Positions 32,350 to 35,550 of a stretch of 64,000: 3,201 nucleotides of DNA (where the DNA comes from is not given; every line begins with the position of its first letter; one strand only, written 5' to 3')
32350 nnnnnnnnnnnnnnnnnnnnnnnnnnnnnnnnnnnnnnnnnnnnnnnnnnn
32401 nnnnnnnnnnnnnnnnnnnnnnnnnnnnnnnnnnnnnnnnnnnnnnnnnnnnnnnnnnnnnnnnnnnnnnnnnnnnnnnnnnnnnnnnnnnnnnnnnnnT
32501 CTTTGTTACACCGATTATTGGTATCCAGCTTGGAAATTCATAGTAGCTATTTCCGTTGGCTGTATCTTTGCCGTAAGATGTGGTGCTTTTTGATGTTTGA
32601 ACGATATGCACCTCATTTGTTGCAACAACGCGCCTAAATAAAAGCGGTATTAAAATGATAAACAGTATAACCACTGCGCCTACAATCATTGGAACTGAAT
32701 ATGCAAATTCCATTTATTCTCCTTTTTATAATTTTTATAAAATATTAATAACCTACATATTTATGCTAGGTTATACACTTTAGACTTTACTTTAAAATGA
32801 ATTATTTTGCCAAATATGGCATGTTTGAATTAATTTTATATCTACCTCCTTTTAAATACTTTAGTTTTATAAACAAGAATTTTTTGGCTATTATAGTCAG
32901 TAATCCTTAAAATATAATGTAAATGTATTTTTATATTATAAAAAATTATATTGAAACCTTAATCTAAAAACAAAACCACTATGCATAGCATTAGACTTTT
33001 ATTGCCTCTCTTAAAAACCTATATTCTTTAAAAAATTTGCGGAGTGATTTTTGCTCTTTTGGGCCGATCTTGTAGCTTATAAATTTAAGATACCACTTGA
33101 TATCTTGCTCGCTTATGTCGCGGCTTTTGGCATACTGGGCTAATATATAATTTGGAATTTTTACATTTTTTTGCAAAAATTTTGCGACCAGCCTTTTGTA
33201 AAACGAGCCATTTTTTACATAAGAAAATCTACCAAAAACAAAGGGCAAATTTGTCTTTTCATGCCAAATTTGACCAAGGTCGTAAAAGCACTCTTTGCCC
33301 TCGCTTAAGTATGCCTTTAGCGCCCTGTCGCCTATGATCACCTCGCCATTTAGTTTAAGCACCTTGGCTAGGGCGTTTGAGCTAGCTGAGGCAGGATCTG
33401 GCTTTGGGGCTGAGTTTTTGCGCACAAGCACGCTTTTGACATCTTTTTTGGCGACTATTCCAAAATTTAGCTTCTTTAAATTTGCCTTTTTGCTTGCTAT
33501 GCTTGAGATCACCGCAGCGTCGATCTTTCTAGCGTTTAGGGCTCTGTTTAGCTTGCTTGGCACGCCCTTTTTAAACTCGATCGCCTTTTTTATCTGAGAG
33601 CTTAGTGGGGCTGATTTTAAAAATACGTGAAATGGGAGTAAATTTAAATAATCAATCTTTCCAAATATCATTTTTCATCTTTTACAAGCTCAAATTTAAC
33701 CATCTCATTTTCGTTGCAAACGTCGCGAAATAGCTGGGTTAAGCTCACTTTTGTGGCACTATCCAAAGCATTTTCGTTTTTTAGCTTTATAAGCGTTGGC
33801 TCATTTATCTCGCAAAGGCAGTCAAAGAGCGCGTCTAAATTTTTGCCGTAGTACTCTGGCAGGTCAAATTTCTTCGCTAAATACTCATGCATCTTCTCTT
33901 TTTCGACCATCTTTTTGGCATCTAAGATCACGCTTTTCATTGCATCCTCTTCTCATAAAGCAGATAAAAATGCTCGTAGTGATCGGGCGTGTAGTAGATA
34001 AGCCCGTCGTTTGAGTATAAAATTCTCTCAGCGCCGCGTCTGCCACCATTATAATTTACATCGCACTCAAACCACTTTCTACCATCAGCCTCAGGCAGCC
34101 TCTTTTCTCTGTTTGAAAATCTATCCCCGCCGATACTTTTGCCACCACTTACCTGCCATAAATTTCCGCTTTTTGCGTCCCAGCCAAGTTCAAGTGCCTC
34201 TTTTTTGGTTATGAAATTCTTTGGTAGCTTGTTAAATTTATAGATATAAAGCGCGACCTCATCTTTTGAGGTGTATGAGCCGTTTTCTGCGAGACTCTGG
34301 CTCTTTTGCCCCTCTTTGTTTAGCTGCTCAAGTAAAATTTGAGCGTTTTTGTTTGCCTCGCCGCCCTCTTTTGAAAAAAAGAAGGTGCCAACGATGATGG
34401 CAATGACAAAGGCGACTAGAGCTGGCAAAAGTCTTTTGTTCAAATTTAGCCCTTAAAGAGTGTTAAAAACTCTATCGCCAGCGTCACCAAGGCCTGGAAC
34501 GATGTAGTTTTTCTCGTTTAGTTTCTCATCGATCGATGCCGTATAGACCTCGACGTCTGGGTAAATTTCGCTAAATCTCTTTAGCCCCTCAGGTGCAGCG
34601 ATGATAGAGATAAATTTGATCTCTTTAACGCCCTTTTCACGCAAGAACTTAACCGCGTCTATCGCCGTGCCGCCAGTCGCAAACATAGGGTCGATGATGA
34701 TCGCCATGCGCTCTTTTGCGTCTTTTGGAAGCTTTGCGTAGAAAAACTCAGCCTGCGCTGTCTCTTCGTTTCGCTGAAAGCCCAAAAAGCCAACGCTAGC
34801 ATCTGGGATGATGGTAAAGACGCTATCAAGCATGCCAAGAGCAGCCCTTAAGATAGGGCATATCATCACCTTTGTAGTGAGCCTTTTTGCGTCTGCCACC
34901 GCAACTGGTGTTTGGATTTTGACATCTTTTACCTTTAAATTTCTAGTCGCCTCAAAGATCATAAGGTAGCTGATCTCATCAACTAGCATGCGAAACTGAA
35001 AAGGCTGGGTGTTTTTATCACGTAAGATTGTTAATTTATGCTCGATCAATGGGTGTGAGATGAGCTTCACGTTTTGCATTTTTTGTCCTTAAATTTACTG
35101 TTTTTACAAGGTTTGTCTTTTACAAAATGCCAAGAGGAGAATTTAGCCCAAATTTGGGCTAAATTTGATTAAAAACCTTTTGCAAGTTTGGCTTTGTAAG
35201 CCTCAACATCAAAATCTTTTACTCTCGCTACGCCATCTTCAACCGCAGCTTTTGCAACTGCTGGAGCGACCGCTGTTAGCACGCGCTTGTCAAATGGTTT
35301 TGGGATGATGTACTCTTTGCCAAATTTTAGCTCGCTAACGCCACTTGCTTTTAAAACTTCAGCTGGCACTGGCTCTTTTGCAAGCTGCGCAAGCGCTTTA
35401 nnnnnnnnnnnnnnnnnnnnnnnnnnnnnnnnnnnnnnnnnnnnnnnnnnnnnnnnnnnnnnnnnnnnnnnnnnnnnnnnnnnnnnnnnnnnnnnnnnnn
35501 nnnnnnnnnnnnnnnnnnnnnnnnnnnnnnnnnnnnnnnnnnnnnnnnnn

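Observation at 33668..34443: Secreted barnase-family RNase plus barstar inhibitor inserted between upp and mqnA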

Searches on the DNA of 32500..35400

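Call 44: search_rna_families(source=window, start=32500, end=35400, threshold=gathering)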
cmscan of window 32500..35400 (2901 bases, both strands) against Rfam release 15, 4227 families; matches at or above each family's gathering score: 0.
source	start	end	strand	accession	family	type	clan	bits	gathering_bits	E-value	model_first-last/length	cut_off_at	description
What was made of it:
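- Tried and rejected: Rfam at gathering threshold on 32500-35400 gave nothing (call 44), so there is no known riboswitch or leader.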

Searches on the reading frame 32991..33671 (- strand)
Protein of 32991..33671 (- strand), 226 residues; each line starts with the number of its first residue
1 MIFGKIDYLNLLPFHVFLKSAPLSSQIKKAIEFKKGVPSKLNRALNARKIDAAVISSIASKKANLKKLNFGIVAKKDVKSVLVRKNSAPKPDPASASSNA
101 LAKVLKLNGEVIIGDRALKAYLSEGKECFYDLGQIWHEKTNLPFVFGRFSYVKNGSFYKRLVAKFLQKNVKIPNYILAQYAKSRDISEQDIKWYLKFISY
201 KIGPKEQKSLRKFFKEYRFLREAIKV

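Call 3: search_protein_families(library=pfam, proteins=[window:32991-33671:-], max_evalue=0.01)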
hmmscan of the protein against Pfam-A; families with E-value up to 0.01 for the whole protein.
window:32991-33671:- (226 aa): 3 families
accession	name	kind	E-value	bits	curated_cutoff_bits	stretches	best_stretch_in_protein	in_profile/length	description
PF02621.19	VitK2_biosynth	-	7.2e-26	91.6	26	2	106-216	134-249/252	Menaquinone biosynthesis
PF00497.25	SBP_bac_3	-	0.0028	17.9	26.4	1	26-193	35-129/132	Bacterial extracellular solute-binding proteins, family 3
PF13797.11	Post_transc_reg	-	0.006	16.7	25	0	54-88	8-42/83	Post-transcriptional regulator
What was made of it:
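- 32991..33671 (-): mqnA/mqnA2-type menaquinone (futalosine pathway) gene, downstream neighbour. PF02621 at E 7.2e-26 (call 3).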

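Call 4: search_protein_families(library=ncbifam, proteins=[window:32991-33671:-], max_evalue=0.01)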
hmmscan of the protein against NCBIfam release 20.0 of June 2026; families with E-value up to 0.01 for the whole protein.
window:32991-33671:- (226 aa): 2 families
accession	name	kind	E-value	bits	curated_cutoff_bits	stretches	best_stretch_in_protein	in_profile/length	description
TIGR01096.1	3A0103s03R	subfamily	0.0037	16.8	256.35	1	23-95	57-128/250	lysine/arginine/ornithine ABC transporter substrate-binding protein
NF052404.1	NOV2J9O6_fam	equivalog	0.0089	16.4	200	0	61-96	114-144/163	NOV2J9O6 family nitrogen cycling protein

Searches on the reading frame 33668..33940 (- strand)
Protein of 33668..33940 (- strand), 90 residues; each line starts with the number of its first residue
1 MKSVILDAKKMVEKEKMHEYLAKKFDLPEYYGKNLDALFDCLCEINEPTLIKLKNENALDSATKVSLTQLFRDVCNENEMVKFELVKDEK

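Call 3: search_protein_families(library=pfam, proteins=[window:33668-33940:-], max_evalue=0.01)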
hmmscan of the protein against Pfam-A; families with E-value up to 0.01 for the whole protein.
window:33668-33940:- (90 aa): 1 family
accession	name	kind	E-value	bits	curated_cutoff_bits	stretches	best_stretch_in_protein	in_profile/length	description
PF01337.24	Barstar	-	2.7e-17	63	23.4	1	1-85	1-93/96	Barstar (barnase inhibitor)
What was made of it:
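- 33668..33940 (-): CDS of the barstar-family inhibitor, 90 aa, ATG start, stop codon included. PF01337 at E 2.7e-17, full length (call 3).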

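Call 4: search_protein_families(library=ncbifam, proteins=[window:33668-33940:-], max_evalue=0.01)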
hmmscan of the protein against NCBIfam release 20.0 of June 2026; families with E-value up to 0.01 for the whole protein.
window:33668-33940:- (90 aa): 0 families

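Call 6: search_solved_structures(query=window:33668-33940:-, show_alignments=2, max_evalue=0.01)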
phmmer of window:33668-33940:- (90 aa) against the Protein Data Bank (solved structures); distinct sequences matched with E-value up to 0.01: 14.
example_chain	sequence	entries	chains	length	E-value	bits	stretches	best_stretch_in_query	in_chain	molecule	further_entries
1b2s_D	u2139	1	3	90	1.6e-08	37.9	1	1-74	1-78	PROTEIN (BARSTAR)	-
1a19_A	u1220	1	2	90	1.7e-08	37.8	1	1-75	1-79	BARSTAR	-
3da7_C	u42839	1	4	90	2.2e-08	37.5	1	1-74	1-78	Barstar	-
1ay7_B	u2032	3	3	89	5.8e-08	36.2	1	4-74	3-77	BARSTAR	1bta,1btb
1b3s_D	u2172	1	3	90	8.2e-08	35.7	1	1-74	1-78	PROTEIN (BARSTAR)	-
1b2u_D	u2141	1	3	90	3.1e-07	33.9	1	1-74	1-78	PROTEIN (BARSTAR)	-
1b27_D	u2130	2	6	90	3.3e-07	33.7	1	1-75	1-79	PROTEIN (BARSTAR) | Barstar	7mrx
6pqk_B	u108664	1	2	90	5.9e-07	33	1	1-73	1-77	Barstar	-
1x1w_D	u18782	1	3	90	6.2e-07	32.9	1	1-72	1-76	Barstar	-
1ab7_A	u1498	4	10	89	8.9e-07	32.4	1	4-75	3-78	BARSTAR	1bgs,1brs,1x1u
1x1x_D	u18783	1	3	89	2e-06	31.3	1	4-54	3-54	Barstar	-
2za4_B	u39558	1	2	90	4.5e-06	30.1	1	1-75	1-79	Barstar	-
1x1y_D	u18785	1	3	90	4.7e-06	30.1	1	1-75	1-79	Barstar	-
2hxx_A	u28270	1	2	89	1.3e-05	28.7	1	4-75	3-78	Barstar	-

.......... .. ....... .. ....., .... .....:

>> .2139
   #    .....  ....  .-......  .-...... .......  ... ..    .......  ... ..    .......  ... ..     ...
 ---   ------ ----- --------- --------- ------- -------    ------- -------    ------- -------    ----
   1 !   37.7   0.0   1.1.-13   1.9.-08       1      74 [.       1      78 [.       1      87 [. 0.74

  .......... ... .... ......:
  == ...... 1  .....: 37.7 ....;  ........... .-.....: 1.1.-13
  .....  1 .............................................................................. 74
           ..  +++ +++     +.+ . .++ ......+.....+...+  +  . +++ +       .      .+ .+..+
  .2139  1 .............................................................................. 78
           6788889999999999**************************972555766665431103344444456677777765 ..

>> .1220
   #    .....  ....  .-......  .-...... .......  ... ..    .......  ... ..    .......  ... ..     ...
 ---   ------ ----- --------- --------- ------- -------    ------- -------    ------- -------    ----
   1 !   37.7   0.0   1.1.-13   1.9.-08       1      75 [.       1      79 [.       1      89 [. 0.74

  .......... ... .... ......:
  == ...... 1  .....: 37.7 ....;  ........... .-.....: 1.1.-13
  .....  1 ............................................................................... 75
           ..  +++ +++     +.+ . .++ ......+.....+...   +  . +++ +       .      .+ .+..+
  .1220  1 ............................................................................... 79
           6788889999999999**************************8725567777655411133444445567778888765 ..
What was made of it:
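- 33668..33940 (-): PDB barstar at E ~2e-8 (call 6).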

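Call 19: find_homologous_proteins(query=window:33668-33940:-)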
Query window:33668-33940:- (90 aa): 276 proteins with E <= 0.001 among 278 candidates; the best 120 are listed.
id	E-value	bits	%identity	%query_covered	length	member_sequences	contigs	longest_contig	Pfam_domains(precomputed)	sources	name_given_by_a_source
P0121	9.9e-46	171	91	100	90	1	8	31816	PF01337.25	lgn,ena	-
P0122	1.0e-45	171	91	100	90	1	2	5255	PF01337.25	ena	-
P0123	1.2e-45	171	90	100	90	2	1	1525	PF01337.25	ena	-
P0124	1.5e-45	170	90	100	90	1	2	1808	PF01337.25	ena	-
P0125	1.6e-45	170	90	100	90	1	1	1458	PF01337.25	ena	-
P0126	2.0e-45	170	90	100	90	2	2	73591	PF01337.25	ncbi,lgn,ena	-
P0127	2.1e-45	170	90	100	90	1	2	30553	PF01337.25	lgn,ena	-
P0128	2.2e-45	170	91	100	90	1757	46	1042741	PF01337.25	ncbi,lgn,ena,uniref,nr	ncbi:barstar family protein [Campylobacter concisus]|uniref:barstar family protein n=1 Tax=Campyloba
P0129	2.5e-45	170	90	100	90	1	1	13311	PF01337.25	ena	-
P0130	3.7e-45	169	90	100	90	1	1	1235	PF01337.25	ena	-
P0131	3.8e-45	169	90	100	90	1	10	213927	PF01337.25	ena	-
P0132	4.1e-45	169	90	100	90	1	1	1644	PF01337.25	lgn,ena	-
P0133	4.4e-45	169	89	100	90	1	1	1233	PF01337.25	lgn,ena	-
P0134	4.7e-45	169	91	100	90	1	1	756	PF01337.25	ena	-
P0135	5.9e-45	168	90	100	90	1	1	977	PF01337.25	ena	-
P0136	5.9e-45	168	90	100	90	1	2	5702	PF01337.25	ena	-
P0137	6.2e-45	168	89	100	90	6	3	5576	PF01337.25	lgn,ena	-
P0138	7.3e-45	168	89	100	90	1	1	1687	PF01337.25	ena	-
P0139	9.2e-45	168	88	100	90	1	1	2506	PF01337.25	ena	-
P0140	1.1e-44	168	89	100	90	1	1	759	PF01337.25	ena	-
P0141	1.2e-44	167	88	100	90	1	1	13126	PF01337.25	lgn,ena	-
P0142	1.4e-44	167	87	100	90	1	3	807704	PF01337.25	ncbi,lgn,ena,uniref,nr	ncbi:barstar family protein [Campylobacter concisus]|uniref:barstar family protein n=1 Tax=Campyloba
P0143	1.5e-44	167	88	100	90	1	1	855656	PF01337.25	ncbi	ncbi:barstar family protein [Campylobacter concisus]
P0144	1.5e-44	167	88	100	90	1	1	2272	PF01337.25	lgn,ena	-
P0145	1.5e-44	167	89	100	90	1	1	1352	PF01337.25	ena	-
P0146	1.6e-44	167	89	100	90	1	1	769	PF01337.25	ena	-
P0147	1.6e-44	167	89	100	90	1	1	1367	PF01337.25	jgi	-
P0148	1.8e-44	167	89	100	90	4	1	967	PF01337.25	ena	-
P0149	1.8e-44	167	91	100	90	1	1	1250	PF01337.25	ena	-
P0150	1.9e-44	167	87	100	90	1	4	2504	PF01337.25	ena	-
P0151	1.9e-44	167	88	100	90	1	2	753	PF01337.25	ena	-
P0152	2.0e-44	167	88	100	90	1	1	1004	PF01337.25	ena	-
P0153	2.0e-44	167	89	100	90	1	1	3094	PF01337.25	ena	-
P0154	2.4e-44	167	89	100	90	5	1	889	PF01337.25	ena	-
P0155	2.5e-44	166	89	100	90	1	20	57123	PF01337.25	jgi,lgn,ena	-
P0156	2.7e-44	166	89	100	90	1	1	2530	PF01337.25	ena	-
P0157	2.8e-44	166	88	100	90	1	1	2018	PF01337.25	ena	-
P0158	3.1e-44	166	90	100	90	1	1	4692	PF01337.25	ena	-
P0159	3.5e-44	166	88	100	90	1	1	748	PF01337.25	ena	-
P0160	3.5e-44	166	88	100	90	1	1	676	PF01337.25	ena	-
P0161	3.7e-44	166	88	100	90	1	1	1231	PF01337.25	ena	-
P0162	3.9e-44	166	88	100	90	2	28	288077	PF01337.25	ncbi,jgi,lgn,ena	jgi:barstar (barnase inhibitor) superfamily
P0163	3.9e-44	166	89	100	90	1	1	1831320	PF01337.25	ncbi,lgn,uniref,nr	ncbi:hypothetical protein CVT17_01815 [Campylobacter concisus]|uniref:Barstar (barnase inhibitor) do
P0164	4.5e-44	166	88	100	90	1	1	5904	PF01337.25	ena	-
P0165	4.6e-44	166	88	100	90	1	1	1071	PF01337.25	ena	-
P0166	4.6e-44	166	88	100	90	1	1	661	PF01337.25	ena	-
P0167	4.7e-44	166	89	100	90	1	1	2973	PF01337.25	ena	-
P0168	4.7e-44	166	89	100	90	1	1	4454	PF01337.25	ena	-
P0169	4.8e-44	166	87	100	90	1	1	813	PF01337.25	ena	-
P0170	4.8e-44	166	88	100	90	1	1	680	PF01337.25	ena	-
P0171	5.0e-44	166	88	100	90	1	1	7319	PF01337.25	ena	-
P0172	5.2e-44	165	89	100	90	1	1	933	PF01337.25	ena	-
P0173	5.3e-44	165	89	100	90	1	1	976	PF01337.25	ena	-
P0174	5.3e-44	165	89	100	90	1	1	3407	PF01337.25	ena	-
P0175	5.5e-44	165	88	100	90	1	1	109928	PF01337.25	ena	-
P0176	5.5e-44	165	88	100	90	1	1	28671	PF01337.25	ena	-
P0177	5.5e-44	165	88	100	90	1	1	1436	PF01337.25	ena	-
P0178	5.5e-44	165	88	100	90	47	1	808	PF01337.25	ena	-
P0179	5.6e-44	165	88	100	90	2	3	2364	PF01337.25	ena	-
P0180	5.7e-44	165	88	100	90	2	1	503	PF01337.25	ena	-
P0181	6.1e-44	165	88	100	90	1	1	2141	PF01337.25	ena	-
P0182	6.1e-44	165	87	100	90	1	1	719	PF01337.25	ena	-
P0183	6.2e-44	165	89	100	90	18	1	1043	PF01337.25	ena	-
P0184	7.2e-44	165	88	100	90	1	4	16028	PF01337.25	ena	-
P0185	7.4e-44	165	88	100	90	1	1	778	PF01337.25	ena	-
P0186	7.4e-44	165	89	100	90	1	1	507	PF01337.25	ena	-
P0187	7.6e-44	165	88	100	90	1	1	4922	PF01337.25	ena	-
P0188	8.2e-44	165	88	100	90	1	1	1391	PF01337.25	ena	-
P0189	8.6e-44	165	88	100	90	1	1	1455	PF01337.25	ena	-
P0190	8.9e-44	165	88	100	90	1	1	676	PF01337.25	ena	-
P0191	8.9e-44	165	88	100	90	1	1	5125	PF01337.25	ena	-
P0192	9.5e-44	165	89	100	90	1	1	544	PF01337.25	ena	-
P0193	9.8e-44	165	89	100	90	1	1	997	PF01337.25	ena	-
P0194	9.9e-44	165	88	100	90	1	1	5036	PF01337.25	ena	-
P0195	1.0e-43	165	88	100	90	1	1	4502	PF01337.25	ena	-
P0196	1.0e-43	165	88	100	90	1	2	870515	PF01337.25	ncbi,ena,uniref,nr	ncbi:barstar family protein [Campylobacter concisus]|uniref:barstar family protein n=1 Tax=Campyloba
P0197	1.0e-43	164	87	100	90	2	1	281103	PF01337.25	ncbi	ncbi:barstar family protein [Campylobacter concisus]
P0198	1.2e-43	164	87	100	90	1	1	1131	PF01337.25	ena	-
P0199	1.2e-43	164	88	100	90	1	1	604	PF01337.25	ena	-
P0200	1.2e-43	164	88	100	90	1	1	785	PF01337.25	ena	-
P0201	1.3e-43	164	87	100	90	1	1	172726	PF01337.25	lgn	-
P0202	1.4e-43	164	88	100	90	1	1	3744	PF01337.25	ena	-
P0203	1.5e-43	164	87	100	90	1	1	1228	PF01337.25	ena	-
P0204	1.5e-43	164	87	100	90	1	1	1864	PF01337.25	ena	-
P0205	1.5e-43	164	89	100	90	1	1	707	PF01337.25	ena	-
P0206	1.5e-43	164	87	100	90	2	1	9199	PF01337.25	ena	-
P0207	1.6e-43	164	86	100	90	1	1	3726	PF01337.25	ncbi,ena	-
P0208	1.7e-43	164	89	100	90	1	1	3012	PF01337.25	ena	-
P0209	1.7e-43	164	88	100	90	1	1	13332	PF01337.25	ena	-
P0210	1.7e-43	164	87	100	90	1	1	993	PF01337.25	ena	-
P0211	1.8e-43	164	88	100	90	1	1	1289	PF01337.25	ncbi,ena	-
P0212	1.8e-43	164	87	100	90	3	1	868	PF01337.25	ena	-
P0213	1.8e-43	164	88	100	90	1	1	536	PF01337.25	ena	-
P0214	1.9e-43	164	88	100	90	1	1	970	PF01337.25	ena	-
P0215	2.0e-43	164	87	100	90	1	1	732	PF01337.25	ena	-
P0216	2.0e-43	164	88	100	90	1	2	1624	PF01337.25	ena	-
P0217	2.0e-43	164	88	100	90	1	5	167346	PF01337.25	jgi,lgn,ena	-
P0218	2.1e-43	164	88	100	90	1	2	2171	PF01337.25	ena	-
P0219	2.2e-43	163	88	100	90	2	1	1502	PF01337.25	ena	-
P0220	2.3e-43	163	87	100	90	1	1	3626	PF01337.25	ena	-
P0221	2.4e-43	163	87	100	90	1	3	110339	PF01337.25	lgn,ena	-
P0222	2.4e-43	163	88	100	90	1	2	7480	PF01337.25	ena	-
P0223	2.4e-43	163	87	100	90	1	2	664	PF01337.25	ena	-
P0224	2.5e-43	163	88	100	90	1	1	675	PF01337.25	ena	-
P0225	2.6e-43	163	87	100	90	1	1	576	PF01337.25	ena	-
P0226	2.6e-43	163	88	100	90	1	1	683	PF01337.25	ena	-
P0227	2.7e-43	163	87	100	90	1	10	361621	PF01337.25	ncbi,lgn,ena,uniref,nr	ncbi:barstar family protein [Campylobacter concisus]|uniref:barstar family protein n=1 Tax=Campyloba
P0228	2.7e-43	163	87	100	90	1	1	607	PF01337.25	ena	-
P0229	2.7e-43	163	87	100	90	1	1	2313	PF01337.25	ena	-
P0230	2.9e-43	163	88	100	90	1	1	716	PF01337.25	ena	-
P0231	3.2e-43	163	88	100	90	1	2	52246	PF01337.25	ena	-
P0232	3.2e-43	163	88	100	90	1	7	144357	PF01337.25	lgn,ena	-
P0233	3.2e-43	163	88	100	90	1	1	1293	PF01337.25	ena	-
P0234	3.3e-43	163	87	100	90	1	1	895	PF01337.25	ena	-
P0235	3.4e-43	163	89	100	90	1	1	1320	PF01337.25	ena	-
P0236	3.4e-43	163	88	100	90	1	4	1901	PF01337.25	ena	-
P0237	3.4e-43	163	87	100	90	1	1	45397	PF01337.25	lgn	-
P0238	3.5e-43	163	89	100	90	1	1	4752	PF01337.25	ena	-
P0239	4.1e-43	163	87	100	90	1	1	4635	PF01337.25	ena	-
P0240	4.2e-43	163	89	100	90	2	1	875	PF01337.25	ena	-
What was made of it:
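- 33668..33940 (-): RefSeq names it 'barstar family protein' (call 19).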

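Call 43: search_protein_families(library=padloc, proteins=[window:33668-33940:-], max_evalue=0.01)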
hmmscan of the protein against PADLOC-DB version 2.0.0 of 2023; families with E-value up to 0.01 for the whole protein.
window:33668-33940:- (90 aa): 0 families
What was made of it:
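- Tried and rejected: PADLOC defence models gave no hit (call 43), so the defence-system reading was dropped.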
